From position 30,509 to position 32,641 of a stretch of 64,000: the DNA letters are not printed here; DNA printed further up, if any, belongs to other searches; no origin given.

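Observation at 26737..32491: Four-gene multihaem cytochrome c / cytochrome b cluster suggestive of a quinol-linked extracytoplasmic electron conduit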

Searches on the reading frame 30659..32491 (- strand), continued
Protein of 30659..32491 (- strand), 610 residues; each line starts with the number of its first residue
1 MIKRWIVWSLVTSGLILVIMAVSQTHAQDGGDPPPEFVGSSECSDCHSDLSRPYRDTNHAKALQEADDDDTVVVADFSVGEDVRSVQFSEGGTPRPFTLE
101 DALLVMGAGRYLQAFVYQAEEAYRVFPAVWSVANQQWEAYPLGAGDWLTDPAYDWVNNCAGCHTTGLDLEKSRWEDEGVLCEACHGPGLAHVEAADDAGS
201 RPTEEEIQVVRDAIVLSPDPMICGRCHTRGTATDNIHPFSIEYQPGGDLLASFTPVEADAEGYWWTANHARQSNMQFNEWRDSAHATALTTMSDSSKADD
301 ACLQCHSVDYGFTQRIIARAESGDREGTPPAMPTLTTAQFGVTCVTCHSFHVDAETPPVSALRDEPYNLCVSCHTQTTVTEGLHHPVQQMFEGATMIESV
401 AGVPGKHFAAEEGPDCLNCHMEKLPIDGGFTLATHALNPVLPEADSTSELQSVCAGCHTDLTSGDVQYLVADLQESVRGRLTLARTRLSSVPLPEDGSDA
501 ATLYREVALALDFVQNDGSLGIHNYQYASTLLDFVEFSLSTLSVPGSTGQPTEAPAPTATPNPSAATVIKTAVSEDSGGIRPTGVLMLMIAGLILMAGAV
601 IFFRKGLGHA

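Call 68: fold_search(model_id=the predicted structure, library=pdb)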
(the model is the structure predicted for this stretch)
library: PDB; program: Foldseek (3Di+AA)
matches with E <= 10: 162; with E <= 0.001: 31
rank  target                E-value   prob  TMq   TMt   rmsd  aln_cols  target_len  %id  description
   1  6i5b_A                7.1e-32  1.00  0.65  0.81   4.0       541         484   27  Crystal Structure of Outer Cell Wall Cytochrome OcwA (released 2019-09-25)
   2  6i5b_B                3.8e-31  1.00  0.65  0.81   4.0       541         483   27  Crystal Structure of Outer Cell Wall Cytochrome OcwA (released 2019-09-25)
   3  6qvm_A                3.1e-18  1.00  0.51  0.48  10.6       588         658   20  Undecaheme cytochrome from S-layer of Carboxydothermus ferrireducens (released 2020-03-25)
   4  2j7a_A                7.0e-07  1.00  0.28  0.34  11.2       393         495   16  Crystal structure of cytochrome c nitrite reductase NrfHA complex from Desulfovibrio vulgaris (released 2006-12-06)
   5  8rv0                  2.2e-06  1.00  0.35  0.42  13.1       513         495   14  Crystal structure of octaheme nitrite reductase from Trichlorobacter ammonificans in complex with nitrite (released 2024-03-27)
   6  2j7a_D                3.2e-06  1.00  0.28  0.34   9.6       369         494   16  Crystal structure of cytochrome c nitrite reductase NrfHA complex from Desulfovibrio vulgaris (released 2006-12-06)
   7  4rkm_B                4.0e-06  1.00  0.39  0.37  14.0       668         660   12  Wolinella succinogenes octaheme sulfite reductase MccA, form I (released 2015-02-04)
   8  2vr0_E                4.5e-06  1.00  0.30  0.36  10.5       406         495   16  Crystal structure of cytochrome c nitrite reductase NrfHA complex bound to the HQNO inhibitor (released 2008-06-03)
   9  2j7a_K                4.5e-06  1.00  0.27  0.32  12.1       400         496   15  Crystal structure of cytochrome c nitrite reductase NrfHA complex from Desulfovibrio vulgaris (released 2006-12-06)
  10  4rkm_A                8.3e-06  1.00  0.39  0.36  14.0       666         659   13  Wolinella succinogenes octaheme sulfite reductase MccA, form I (released 2015-02-04)
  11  2ot4_A                8.7e-06  1.00  0.35  0.41  10.7       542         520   15  Structure of a hexameric multiheme c nitrite reductase from the extremophile bacterium Thiolkalivibrio nitratireducens (released 2008-04-08)
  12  2j7a_H                1.2e-05  1.00  0.29  0.35  11.2       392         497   17  Crystal structure of cytochrome c nitrite reductase NrfHA complex from Desulfovibrio vulgaris (released 2006-12-06)
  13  1oah_B                1.4e-05  1.00  0.29  0.36   9.8       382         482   14  Cytochrome c Nitrite Reductase from Desulfovibrio desulfuricans ATCC 27774: The relevance of the two calcium sites in  (released 2003-05-08)
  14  3f29_B                1.8e-05  1.00  0.35  0.40   9.1       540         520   15  Structure of the Thioalkalivibrio nitratireducens cytochrome c nitrite reductase in complex with sulfite (released 2008-12-09)
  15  6v0a_C                2.0e-05  1.00  0.28  0.38   7.7       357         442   14  Crystal structure of cytochrome c nitrite reductase from the bacterium Geobacter lovleyi with bound sulfate (released 2020-06-17)
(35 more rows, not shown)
